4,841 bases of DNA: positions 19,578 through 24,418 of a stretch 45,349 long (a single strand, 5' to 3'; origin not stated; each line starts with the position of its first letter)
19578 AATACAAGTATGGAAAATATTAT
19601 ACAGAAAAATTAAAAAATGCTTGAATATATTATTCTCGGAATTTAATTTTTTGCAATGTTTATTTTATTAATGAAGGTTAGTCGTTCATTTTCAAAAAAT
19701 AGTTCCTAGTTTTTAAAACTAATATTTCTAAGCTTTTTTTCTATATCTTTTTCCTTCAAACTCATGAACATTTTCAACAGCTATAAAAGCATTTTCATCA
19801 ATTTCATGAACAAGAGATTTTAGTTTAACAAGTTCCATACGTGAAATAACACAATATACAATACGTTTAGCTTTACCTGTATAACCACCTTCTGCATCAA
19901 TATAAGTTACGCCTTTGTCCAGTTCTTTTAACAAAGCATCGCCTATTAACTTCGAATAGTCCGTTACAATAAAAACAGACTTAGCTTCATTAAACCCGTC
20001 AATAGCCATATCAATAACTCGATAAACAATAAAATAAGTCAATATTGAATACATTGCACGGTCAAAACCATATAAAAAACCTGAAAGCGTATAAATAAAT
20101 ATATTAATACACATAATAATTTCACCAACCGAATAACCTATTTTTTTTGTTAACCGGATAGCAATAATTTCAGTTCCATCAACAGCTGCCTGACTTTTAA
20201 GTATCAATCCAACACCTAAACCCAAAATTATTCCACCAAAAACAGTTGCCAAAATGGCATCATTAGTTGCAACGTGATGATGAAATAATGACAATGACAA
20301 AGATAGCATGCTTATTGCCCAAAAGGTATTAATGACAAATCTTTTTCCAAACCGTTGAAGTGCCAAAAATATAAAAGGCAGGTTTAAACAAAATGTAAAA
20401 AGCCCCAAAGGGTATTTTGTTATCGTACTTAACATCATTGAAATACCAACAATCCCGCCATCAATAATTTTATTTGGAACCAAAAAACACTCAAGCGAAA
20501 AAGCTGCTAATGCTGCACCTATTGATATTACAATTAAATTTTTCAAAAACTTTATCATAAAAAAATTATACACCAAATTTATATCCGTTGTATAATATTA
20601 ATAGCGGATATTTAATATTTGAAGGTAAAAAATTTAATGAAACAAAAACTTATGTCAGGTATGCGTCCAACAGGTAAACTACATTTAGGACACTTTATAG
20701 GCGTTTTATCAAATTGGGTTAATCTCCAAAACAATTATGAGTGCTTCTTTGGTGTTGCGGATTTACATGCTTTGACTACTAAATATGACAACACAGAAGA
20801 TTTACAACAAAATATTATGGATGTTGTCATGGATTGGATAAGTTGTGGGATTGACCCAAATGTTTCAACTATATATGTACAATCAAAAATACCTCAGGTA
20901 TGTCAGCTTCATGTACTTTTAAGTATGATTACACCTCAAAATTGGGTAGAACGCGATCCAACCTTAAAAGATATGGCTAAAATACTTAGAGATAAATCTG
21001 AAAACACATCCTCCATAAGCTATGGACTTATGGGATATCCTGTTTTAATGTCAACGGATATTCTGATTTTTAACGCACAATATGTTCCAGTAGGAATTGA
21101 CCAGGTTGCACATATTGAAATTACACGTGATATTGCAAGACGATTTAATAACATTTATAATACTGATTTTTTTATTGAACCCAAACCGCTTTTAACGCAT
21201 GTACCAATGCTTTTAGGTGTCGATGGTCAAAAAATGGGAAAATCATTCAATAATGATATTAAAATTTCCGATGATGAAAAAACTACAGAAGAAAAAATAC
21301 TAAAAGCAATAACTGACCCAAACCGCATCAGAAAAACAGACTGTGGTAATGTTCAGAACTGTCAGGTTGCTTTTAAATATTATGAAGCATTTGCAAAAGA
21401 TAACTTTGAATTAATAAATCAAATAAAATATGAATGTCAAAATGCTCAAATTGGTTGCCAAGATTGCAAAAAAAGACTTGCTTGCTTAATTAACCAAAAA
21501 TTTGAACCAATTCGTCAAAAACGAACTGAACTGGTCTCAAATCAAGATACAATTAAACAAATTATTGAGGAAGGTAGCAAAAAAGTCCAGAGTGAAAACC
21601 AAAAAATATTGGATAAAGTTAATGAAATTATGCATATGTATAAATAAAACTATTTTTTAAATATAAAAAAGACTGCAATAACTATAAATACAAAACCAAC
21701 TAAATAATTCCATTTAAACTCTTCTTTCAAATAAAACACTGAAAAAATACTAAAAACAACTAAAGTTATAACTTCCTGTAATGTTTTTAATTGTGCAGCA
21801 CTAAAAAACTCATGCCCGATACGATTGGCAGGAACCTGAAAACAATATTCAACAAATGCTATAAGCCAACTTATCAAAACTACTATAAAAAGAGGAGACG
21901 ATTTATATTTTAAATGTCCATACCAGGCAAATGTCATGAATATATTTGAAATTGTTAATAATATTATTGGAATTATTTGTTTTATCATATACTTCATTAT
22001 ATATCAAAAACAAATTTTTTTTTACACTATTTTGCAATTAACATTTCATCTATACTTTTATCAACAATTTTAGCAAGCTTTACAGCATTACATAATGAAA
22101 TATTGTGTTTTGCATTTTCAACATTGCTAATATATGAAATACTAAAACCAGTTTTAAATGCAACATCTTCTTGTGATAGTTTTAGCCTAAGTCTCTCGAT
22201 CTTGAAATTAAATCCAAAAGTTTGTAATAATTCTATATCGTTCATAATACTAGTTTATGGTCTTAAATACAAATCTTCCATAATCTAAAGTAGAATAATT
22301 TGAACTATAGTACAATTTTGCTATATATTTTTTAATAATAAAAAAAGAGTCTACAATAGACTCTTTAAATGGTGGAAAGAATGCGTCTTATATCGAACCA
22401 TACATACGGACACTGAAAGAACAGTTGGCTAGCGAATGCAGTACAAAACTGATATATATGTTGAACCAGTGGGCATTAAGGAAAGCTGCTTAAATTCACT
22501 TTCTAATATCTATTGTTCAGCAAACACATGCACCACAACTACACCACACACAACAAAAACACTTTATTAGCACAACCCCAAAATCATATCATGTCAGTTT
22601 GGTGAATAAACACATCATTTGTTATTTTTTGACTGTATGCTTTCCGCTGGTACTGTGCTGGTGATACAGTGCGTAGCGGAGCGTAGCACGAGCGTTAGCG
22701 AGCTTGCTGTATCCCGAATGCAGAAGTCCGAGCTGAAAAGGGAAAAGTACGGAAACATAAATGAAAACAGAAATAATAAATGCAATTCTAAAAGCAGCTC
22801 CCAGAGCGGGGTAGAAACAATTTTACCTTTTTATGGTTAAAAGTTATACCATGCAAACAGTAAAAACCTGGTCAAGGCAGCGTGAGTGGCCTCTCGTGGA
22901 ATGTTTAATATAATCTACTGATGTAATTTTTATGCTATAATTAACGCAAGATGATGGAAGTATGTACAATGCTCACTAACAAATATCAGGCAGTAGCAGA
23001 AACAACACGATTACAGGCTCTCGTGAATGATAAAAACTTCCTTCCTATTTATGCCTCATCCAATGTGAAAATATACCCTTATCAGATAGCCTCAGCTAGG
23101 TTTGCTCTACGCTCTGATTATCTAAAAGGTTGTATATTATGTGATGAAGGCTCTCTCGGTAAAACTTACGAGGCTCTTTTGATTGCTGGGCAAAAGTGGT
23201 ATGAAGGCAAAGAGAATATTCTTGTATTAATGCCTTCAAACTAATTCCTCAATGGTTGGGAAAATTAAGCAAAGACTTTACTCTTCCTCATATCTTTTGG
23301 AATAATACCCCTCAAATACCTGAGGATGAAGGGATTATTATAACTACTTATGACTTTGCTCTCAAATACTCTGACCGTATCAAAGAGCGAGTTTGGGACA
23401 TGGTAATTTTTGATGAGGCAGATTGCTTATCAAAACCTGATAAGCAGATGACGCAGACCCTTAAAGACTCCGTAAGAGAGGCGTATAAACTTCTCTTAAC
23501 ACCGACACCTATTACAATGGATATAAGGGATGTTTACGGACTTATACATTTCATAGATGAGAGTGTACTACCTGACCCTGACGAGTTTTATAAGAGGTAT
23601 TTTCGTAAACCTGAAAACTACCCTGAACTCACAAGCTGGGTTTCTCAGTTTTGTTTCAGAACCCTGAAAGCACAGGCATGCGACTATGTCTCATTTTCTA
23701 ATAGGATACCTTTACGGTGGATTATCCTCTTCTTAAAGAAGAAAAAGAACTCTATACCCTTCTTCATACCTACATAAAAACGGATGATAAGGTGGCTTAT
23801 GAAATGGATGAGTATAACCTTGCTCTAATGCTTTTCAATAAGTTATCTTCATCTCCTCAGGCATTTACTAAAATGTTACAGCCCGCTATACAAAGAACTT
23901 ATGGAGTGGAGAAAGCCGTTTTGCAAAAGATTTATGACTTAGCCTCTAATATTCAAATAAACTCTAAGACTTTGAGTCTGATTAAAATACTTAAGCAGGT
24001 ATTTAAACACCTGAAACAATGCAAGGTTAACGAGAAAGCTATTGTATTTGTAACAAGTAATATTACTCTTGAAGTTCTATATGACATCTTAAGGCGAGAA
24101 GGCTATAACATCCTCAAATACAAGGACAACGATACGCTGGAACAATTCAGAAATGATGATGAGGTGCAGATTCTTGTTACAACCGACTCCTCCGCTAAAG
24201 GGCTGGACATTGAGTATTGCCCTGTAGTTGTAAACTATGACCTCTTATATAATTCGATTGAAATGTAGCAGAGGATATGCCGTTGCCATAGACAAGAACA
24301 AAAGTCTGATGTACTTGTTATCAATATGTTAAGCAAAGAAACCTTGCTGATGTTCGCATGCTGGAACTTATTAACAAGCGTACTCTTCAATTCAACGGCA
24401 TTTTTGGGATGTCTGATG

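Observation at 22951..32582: Composite defence locus: SNF2 helicase, Type III Mod, Abi_C protein, KilA-N protein and Type III Res in one co-directional block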

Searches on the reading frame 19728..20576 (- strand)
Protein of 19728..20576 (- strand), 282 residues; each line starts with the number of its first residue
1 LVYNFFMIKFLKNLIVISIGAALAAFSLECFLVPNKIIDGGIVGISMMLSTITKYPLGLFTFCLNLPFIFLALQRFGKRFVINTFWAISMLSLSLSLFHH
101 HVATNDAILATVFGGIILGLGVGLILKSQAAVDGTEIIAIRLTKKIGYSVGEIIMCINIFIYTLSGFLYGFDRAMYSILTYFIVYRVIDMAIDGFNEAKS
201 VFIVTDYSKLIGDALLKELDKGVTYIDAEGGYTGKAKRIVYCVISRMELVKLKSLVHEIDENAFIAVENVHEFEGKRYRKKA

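Call 9: search_protein_families(library=pfam, proteins=[window:19728-20576:-], max_evalue=0.001)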
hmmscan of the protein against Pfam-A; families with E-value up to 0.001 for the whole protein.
window:19728-20576:- (282 aa): 2 families
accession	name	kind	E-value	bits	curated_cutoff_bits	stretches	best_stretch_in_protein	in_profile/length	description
PF02588.21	YitT_membrane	-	1.5e-61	207.8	24.3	1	14-215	2-204/205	Uncharacterised 5xTM membrane BCR, YitT family COG1284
PF10035.14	DUF2179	-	9e-23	80.3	22.8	1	222-275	2-55/55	Uncharacterized protein conserved in bacteria (DUF2179)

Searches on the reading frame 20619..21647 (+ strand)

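Call 9: search_protein_families(library=pfam, proteins=[window:20619-21647:+], max_evalue=0.001)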
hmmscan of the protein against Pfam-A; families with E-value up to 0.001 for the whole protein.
window:20619-21647:+ (342 aa): 1 family
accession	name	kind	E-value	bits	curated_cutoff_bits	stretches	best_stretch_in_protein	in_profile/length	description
PF00579.31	tRNA-synt_1b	-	3.7e-67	227.1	21.1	1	9-295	6-291/292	tRNA synthetases class I (W and Y)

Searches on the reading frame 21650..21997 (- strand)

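Call 9: search_protein_families(library=pfam, proteins=[window:21650-21997:-], max_evalue=0.001)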
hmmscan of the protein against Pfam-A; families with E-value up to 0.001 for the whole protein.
window:21650-21997:- (115 aa): 1 family
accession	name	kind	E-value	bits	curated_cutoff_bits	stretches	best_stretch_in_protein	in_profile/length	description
PF04342.18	DMT_6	-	3.3e-48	162.7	25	1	10-113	1-104/104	Putative member of DMT superfamily (DUF486)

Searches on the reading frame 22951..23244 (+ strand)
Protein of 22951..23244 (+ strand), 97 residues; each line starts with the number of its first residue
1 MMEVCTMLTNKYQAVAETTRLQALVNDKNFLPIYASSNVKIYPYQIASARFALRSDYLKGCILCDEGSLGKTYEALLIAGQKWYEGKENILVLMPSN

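Call 5: search_protein_families(library=pfam, proteins=[window:22951-23244:+], max_evalue=0.01)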
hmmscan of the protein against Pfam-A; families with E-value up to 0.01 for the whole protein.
window:22951-23244:+ (97 aa): 1 family
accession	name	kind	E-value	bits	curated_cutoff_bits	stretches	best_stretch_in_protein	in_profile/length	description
PF00176.29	SNF2-rel_dom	-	0.00049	19.7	24.9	1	44-96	1-60/290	SNF2-related domain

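Call 8: search_protein_families(library=padloc, proteins=[window:22951-23244:+], max_evalue=0.001)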
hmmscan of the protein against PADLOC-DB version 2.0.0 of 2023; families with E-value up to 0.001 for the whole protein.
window:22951-23244:+ (97 aa): 4 families
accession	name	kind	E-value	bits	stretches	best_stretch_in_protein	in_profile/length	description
PDLC02619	DrmD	-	3.1e-09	33.5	1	27-97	19-89/872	DrmD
PDLC02840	DpdE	-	5.6e-06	22.9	1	35-95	154-215/1091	DpdE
PDLC02846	DpdE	-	9.2e-06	21.8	1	35-95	157-218/1034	DpdE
PDLC02843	DpdE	-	1.6e-05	21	1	35-96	153-214/1091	DpdE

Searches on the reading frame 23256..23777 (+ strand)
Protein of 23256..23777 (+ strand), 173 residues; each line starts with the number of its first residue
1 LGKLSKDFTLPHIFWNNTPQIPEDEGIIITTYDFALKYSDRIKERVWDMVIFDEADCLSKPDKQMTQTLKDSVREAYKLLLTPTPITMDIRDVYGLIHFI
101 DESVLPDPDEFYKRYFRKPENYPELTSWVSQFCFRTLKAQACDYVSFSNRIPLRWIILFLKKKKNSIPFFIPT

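Call 5: search_protein_families(library=pfam, proteins=[window:23256-23777:+], max_evalue=0.01)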
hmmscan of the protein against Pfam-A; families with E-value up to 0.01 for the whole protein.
window:23256-23777:+ (173 aa): 1 family
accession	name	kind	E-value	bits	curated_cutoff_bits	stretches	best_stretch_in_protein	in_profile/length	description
PF00176.29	SNF2-rel_dom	-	2.1e-19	70.2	24.9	1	16-140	95-224/290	SNF2-related domain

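Call 8: search_protein_families(library=padloc, proteins=[window:23256-23777:+], max_evalue=0.001)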
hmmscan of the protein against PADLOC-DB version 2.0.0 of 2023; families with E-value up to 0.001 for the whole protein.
window:23256-23777:+ (173 aa): 15 families
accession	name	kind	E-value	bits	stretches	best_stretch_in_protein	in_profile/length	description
PDLC02619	DrmD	-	2e-25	87.1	1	15-151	121-258/872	DrmD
PDLC00627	ZorD1|ZorD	-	3.4e-10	36.5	1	24-116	606-697/1006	"SWI2/SNF2 helicase, Mrr-like nuclease"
PDLC00629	ZorD1|ZorD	-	1.2e-09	34.7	1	21-119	601-698/1012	"SWI2/SNF2 helicase, Mrr-like nuclease"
PDLC00632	ZorD1|ZorD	-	5.9e-09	32.4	1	23-120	714-810/1101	"SWI2/SNF2 helicase, Mrr-like nuclease"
PDLC00634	ZorD1|ZorD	-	1.9e-08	30.5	1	23-118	610-704/1208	"SWI2/SNF2 helicase, Mrr-like nuclease"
PDLC00633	ZorD1|ZorD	-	1.4e-07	28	1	18-122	533-636/908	"SWI2/SNF2 helicase, Mrr-like nuclease"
PDLC02854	DpdE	-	3.4e-07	26.5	1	25-121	702-797/1083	DpdE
PDLC02845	DpdE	-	3.5e-07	26.4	1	27-141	938-1054/1293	DpdE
PDLC00631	ZorD1|ZorD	-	1.3e-06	24.5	1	23-117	551-644/1071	"SWI2/SNF2 helicase, Mrr-like nuclease"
PDLC00630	ZorD1|ZorD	-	2.8e-06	24.1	1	25-116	268-358/817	"SWI2/SNF2 helicase, Mrr-like nuclease"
PDLC02842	DpdE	-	4.8e-06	22.5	1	26-119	805-896/1176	DpdE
PDLC00628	ZorD1|ZorD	-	5.3e-06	22.4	1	27-118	620-710/1171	"SWI2/SNF2 helicase, Mrr-like nuclease"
PDLC02623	DrmD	-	5.3e-05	19.1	1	41-111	234-305/1040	DrmD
PDLC02852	DpdE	-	7e-05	18.9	1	23-118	553-649/905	DpdE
PDLC02849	DpdE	-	0.00048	16.4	1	27-116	494-582/857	DpdE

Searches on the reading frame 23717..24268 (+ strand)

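Call 5: search_protein_families(library=pfam, proteins=[window:23717-24268:+], max_evalue=0.01)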
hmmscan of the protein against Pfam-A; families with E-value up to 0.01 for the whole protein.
window:23717-24268:+ (183 aa): 1 family
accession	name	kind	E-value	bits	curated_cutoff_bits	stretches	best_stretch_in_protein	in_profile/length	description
PF00271.37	Helicase_C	-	2.3e-10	41.2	23.5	1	96-180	10-96/110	Helicase conserved C-terminal domain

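Call 8: search_protein_families(library=padloc, proteins=[window:23717-24268:+], max_evalue=0.001)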
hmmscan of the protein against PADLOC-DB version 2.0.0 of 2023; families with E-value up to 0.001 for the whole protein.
window:23717-24268:+ (183 aa): 9 families
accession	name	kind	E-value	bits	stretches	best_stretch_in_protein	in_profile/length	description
PDLC02619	DrmD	-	8.2e-15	52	2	67-137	375-448/872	DrmD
PDLC02623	DrmD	-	2.7e-13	46.6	1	74-181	502-611/1040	DrmD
PDLC02621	DrmD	-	5.1e-10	36.2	1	62-182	477-612/1040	DrmD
PDLC02500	BrxHI|BrxHII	-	2.1e-09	34.5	1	67-181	441-561/933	BrxHI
PDLC00659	HmaA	-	2.3e-07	27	1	141-180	558-597/1176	SNF2 helicase / DEAD-box helicase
PDLC02625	DrmD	-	1.9e-05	21.4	1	81-180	244-356/792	DrmD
PDLC02572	DrmA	-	9.7e-05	18.4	1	65-180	478-608/1043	DrmA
PDLC02620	DrmD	-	0.00013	18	1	77-180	456-564/1060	DrmD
PDLC01075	C3a139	-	0.00093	15.6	1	95-181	632-716/948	HKD+Snf2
